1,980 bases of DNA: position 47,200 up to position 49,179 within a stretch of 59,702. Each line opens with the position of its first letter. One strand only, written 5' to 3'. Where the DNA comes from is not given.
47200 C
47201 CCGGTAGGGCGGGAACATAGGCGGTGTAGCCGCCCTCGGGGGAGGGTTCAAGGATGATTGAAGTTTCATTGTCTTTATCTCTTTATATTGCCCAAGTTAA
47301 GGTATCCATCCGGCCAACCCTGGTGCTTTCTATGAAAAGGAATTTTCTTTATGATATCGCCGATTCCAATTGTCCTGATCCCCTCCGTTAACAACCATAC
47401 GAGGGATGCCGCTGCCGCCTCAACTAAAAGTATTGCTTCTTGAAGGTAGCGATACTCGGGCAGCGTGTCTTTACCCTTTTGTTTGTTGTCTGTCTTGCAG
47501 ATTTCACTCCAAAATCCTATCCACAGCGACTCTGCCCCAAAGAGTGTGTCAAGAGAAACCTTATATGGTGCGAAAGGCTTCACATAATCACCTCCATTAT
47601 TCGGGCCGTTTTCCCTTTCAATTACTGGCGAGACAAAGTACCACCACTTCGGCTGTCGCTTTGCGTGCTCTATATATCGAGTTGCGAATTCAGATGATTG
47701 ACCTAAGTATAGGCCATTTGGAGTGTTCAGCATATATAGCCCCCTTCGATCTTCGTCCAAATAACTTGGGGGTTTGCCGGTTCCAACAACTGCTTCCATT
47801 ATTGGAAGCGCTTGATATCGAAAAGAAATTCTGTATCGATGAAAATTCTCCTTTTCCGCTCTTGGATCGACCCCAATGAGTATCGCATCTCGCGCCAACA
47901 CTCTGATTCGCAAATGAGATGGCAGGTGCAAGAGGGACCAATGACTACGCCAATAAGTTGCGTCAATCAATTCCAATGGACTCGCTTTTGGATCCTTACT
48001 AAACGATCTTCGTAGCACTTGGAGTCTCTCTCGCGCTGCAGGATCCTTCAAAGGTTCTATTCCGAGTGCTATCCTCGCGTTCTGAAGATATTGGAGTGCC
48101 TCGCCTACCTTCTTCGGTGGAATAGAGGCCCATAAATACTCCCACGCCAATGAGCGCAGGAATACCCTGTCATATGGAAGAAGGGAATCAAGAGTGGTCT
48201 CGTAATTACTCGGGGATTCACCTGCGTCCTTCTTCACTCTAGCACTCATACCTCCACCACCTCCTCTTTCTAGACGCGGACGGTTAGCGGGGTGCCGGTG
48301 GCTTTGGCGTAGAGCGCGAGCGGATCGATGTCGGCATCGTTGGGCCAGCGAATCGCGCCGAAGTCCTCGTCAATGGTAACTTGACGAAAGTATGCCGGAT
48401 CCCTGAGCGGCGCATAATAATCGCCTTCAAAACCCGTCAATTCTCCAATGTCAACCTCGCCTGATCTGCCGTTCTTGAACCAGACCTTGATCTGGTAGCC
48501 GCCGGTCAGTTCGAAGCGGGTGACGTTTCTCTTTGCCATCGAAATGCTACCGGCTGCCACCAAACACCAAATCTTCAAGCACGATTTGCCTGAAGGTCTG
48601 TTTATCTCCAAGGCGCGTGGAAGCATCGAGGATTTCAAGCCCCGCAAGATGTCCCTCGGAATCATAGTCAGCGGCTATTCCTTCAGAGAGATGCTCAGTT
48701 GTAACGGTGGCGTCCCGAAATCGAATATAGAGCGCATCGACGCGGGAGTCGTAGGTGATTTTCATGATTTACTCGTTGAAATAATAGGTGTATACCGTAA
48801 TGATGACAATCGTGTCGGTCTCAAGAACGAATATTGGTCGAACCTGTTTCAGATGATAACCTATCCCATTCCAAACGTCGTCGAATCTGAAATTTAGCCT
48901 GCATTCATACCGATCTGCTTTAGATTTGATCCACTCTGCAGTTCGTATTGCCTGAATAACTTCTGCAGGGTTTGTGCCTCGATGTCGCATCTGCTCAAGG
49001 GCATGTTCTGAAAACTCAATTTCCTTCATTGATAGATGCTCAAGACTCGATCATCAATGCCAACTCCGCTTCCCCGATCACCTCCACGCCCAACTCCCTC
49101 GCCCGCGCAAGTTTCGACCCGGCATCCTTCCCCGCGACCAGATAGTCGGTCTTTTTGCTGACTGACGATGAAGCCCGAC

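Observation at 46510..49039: Low-GC accessory islet between ligA and efp: DUF4258-DUF2283-DUF2442 triad, a 324-aa GIY-YIG-like protein and a short AbiEii-like NTase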

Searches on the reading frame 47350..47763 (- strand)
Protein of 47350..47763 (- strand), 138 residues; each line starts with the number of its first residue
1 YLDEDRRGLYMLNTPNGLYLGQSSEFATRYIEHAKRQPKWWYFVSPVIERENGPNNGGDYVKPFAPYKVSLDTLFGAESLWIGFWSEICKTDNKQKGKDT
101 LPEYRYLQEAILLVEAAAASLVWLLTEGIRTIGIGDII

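Call 49: search_solved_structures(query=A3, max_evalue=10, show_alignments=4)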
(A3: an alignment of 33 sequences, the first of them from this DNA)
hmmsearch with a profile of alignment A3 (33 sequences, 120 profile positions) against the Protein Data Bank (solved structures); distinct sequences matched with E-value up to 10: 58.
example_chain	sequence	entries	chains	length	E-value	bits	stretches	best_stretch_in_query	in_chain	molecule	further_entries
1mk0_A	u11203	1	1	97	0.0051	19.7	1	6-37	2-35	Intron-associated endonuclease 1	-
3tjz_A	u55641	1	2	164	0.13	15.1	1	5-56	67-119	ADP-ribosylation factor 1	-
1yd5_A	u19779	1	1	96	0.14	15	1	5-40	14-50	UvrABC system protein C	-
1ycz_A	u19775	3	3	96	0.14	15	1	5-40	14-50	UvrABC system protein C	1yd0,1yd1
4q66_F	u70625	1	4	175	0.15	14.9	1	5-56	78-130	ADP-ribosylation factor 1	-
5a1u_A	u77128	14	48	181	0.16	14.8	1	5-56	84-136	ADP-RIBOSYLATION FACTOR 1 | ARF1 isoform 1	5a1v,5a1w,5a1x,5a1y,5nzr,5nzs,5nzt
2k5u_A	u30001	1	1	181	0.16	14.8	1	5-56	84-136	ADP-ribosylation factor 1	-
1yd3_A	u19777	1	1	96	0.2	14.5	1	5-40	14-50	UvrABC system protein C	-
1ln0_A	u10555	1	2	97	0.21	14.4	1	6-37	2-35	intron-associated endonuclease 1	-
1zcp_A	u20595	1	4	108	0.24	14.3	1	50-76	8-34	Thioredoxin 1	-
1mr3_F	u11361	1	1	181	0.37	13.6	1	5-56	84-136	ADP-ribosylation factor 2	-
1txx_A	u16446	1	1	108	0.44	13.4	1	50-75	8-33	PROTEIN (THIOREDOXIN)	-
6ckp_A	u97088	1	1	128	0.46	13.3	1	46-74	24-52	Thioredoxin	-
4x43_A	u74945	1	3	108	0.51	13.2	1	50-74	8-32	Thioredoxin-1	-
4hu7_A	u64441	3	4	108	0.52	13.2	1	50-74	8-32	Thioredoxin-1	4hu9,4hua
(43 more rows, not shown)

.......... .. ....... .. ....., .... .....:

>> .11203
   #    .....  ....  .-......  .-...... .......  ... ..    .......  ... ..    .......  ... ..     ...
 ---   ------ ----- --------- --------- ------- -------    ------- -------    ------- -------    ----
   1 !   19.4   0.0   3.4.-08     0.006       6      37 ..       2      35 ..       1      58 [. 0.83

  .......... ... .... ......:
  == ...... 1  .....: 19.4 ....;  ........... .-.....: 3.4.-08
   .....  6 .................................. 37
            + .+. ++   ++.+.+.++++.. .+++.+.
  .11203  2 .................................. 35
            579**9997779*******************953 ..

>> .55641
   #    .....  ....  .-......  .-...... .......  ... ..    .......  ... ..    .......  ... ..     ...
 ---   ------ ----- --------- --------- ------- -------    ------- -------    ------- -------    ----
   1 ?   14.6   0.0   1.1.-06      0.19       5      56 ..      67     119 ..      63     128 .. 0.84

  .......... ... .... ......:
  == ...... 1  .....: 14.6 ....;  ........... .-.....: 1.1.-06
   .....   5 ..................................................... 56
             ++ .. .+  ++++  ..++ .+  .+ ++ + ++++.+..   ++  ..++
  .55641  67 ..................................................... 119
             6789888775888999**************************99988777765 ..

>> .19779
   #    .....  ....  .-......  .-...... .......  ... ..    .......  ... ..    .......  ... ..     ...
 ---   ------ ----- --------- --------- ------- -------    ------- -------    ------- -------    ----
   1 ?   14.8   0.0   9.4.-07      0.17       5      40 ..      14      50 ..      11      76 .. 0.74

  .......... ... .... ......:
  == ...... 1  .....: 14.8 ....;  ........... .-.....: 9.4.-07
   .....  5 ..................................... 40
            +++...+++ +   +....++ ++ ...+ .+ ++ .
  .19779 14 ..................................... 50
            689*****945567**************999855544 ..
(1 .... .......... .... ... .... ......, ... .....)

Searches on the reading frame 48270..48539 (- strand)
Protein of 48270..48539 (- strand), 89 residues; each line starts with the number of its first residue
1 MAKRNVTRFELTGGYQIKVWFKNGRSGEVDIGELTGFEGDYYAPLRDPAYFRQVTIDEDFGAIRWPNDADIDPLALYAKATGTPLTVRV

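Call 3: search_protein_families(library=pfam, proteins=[window:48270-48539:-], max_evalue=1)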
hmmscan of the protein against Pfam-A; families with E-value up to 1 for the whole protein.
window:48270-48539:- (89 aa): 2 families
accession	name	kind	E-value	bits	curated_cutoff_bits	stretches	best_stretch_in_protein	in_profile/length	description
PF10387.14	DUF2442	-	6e-16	58.9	23.9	1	10-81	5-71/72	Protein of unknown function (DUF2442)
PF00046.35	Homeodomain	-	0.3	11.4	22.9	1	16-26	43-53/57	Homeodomain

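Call 4: search_protein_families(library=padloc, proteins=[window:48270-48539:-], max_evalue=1)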
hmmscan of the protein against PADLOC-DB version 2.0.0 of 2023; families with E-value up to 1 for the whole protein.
window:48270-48539:- (89 aa): 0 families

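Call 5: search_protein_families(library=ncbifam, proteins=[window:48270-48539:-], max_evalue=1)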
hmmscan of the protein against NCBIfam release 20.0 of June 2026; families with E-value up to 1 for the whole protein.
window:48270-48539:- (89 aa): 0 families

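Call 13: search_protein_families(library=phrogs, proteins=[window:48270-48539:-], max_evalue=1)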
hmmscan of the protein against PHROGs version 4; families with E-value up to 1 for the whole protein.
window:48270-48539:- (89 aa): 2 families
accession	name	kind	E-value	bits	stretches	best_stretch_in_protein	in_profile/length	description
phrog_37898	-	unknown function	3.8e-06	28.3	1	6-79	19-89/100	-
phrog_29047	-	unknown function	0.00021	22.2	1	6-81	9-80/159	-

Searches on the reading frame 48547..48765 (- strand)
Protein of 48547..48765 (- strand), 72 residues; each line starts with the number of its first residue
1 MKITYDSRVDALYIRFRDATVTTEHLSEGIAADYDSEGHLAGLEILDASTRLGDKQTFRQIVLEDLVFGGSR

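Call 3: search_protein_families(library=pfam, proteins=[window:48547-48765:-], max_evalue=1)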
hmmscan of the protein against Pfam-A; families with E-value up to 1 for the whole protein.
window:48547-48765:- (72 aa): 1 family
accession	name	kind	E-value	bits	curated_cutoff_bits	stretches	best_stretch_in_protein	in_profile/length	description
PF10049.14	DUF2283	-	1.7e-17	63.7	23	1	2-49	1-49/49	Protein of unknown function (DUF2283)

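Call 4: search_protein_families(library=padloc, proteins=[window:48547-48765:-], max_evalue=1)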
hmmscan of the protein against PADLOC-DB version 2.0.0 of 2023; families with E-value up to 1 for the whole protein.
window:48547-48765:- (72 aa): 0 families

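Call 5: search_protein_families(library=ncbifam, proteins=[window:48547-48765:-], max_evalue=1)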
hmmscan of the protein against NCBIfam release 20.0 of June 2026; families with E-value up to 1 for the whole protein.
window:48547-48765:- (72 aa): 0 families

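Call 13: search_protein_families(library=phrogs, proteins=[window:48547-48765:-], max_evalue=1)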
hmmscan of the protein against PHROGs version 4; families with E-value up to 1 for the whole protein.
window:48547-48765:- (72 aa): 2 families
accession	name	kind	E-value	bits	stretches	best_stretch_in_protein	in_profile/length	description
phrog_36767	-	unknown function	0.022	15.8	1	1-52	12-66/95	-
phrog_17755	-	unknown function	0.2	12.6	1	11-46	14-51/52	-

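Call 54: find_related_loci(query=A4, collection=metagenome_contigs, flank=6000)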
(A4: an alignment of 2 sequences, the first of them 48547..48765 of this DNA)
Query A4 (72 aa) in metagenome_contigs; peptide patterns used: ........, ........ (x = any residue, [..] = any of these).
599 stretches matched a pattern (row limit reached: there are more); 579 encode a relative of the query (tblastn E <= 1e-3); the best 80 are kept; 80 distinct loci.
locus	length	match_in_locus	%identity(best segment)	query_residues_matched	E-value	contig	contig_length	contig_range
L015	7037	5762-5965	75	1-68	4e-33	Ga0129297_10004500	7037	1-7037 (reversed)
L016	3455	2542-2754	73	1-71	7e-33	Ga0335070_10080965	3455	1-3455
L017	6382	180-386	72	1-69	4e-32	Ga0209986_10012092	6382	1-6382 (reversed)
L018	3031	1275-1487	70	1-71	5e-32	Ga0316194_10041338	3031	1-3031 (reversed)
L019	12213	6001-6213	73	1-71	5e-32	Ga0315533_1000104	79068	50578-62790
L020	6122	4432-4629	74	1-66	7e-32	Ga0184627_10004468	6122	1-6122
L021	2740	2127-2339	70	1-71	2e-31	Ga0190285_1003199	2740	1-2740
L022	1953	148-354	71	1-69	1e-31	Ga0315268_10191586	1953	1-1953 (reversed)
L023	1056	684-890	74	1-69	2e-32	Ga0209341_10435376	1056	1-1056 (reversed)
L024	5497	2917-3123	72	1-69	2e-31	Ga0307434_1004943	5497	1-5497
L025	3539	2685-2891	71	1-69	1e-31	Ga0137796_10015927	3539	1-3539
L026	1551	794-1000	72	1-69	2e-31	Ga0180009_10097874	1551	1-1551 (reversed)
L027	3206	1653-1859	71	1-69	7e-31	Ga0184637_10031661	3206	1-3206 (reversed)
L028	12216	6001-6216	68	1-72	4e-31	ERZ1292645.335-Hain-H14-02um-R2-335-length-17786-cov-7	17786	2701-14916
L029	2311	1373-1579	71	1-69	5e-31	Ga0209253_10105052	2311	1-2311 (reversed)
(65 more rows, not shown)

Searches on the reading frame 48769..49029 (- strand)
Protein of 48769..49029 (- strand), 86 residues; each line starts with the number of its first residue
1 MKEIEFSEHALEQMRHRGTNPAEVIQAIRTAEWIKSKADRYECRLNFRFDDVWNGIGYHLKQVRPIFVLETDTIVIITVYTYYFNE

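Call 3: search_protein_families(library=pfam, proteins=[window:48769-49029:-], max_evalue=1)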
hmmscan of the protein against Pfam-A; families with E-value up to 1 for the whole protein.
window:48769-49029:- (86 aa): 1 family
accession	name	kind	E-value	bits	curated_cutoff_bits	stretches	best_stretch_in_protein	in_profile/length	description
PF14076.12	DUF4258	-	3.4e-07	30.9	25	1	6-80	1-70/71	Domain of unknown function (DUF4258)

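Call 4: search_protein_families(library=padloc, proteins=[window:48769-49029:-], max_evalue=1)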
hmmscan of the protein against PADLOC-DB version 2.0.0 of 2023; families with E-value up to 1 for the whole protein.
window:48769-49029:- (86 aa): 0 families

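Call 5: search_protein_families(library=ncbifam, proteins=[window:48769-49029:-], max_evalue=1)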
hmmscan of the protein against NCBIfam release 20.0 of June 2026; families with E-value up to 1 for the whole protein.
window:48769-49029:- (86 aa): 1 family
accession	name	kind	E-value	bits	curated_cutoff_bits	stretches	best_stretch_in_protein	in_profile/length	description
NF041487.1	copper_ox_MnxG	equivalog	0.08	9.8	3100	1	44-78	827-860/1894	manganese-oxidizing multicopper oxidase MnxG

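Call 13: search_protein_families(library=phrogs, proteins=[window:48769-49029:-], max_evalue=1)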
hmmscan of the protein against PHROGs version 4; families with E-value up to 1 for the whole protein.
window:48769-49029:- (86 aa): 3 families
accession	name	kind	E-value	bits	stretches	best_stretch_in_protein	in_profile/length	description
phrog_6182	-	unknown function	0.025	16.2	1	2-80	4-77/87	-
phrog_1905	-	unknown function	0.12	13.6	1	2-82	43-126/149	-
phrog_5083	-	unknown function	0.3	11.8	1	3-81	8-78/178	-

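Call 43: find_homologous_proteins(query=window:48769-49029:-, max_evalue=0.001)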
Query window:48769-49029:- (86 aa): 2 proteins with E <= 0.001 among 2 candidates.
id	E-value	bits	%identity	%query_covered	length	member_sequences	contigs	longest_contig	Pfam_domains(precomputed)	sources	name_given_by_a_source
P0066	2.0e-52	192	100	100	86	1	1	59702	PF14076.13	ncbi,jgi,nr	ncbi:MAG: DUF4258 domain-containing protein [Calditrichaeota bacterium]|nr:DUF4258 domain-containing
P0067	1.7e-21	93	58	99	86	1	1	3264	PF14076.13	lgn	-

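Call 44: find_encoding_contigs(protein=P0067, flank=5000)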
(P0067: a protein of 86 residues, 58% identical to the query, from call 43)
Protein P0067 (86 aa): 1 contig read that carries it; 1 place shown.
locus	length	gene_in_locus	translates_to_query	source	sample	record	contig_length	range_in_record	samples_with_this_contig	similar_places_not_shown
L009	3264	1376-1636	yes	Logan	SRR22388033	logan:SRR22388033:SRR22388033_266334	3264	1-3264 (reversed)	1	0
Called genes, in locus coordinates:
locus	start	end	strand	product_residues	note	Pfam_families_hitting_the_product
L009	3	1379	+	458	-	?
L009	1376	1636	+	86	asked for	PF14076:DUF4258 (faint)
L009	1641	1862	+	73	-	PF10049:DUF2283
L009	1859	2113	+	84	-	PF10049:DUF2283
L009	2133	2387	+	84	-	PF13711:DUF4160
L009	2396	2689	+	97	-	PF10387:DUF2442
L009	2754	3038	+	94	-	-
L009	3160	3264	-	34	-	?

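Call 72: search_protein_families(library=pfam, proteins=[L009:1859-2113:+, L009:2133-2387:+, L009:2396-2689:+, L009:2754-3038:+, L009:1376-1636:+], max_evalue=0.01)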
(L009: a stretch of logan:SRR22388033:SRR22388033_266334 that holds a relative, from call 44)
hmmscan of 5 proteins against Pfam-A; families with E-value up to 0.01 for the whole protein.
L009:1859-2113:+ (84 aa): 1 family
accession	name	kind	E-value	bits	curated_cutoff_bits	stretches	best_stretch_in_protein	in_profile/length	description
PF10049.14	DUF2283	-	2.1e-09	37.9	23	1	5-53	1-48/49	Protein of unknown function (DUF2283)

L009:2133-2387:+ (84 aa): 1 family
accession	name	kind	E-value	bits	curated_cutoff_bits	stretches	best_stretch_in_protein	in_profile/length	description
PF13711.11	DUF4160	-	4.3e-17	62.5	23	1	9-71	1-65/65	Domain of unknown function (DUF4160)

L009:2396-2689:+ (97 aa): 1 family
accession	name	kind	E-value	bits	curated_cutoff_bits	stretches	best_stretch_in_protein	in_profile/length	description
PF10387.14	DUF2442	-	1.1e-14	54.8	23.9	1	7-81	2-71/72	Protein of unknown function (DUF2442)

L009:2754-3038:+ (94 aa): 0 families

L009:1376-1636:+ (86 aa): 1 family
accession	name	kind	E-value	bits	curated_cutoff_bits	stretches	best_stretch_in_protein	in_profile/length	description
PF14076.12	DUF4258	-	1.5e-05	25.7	25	1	6-80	1-70/71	Domain of unknown function (DUF4258)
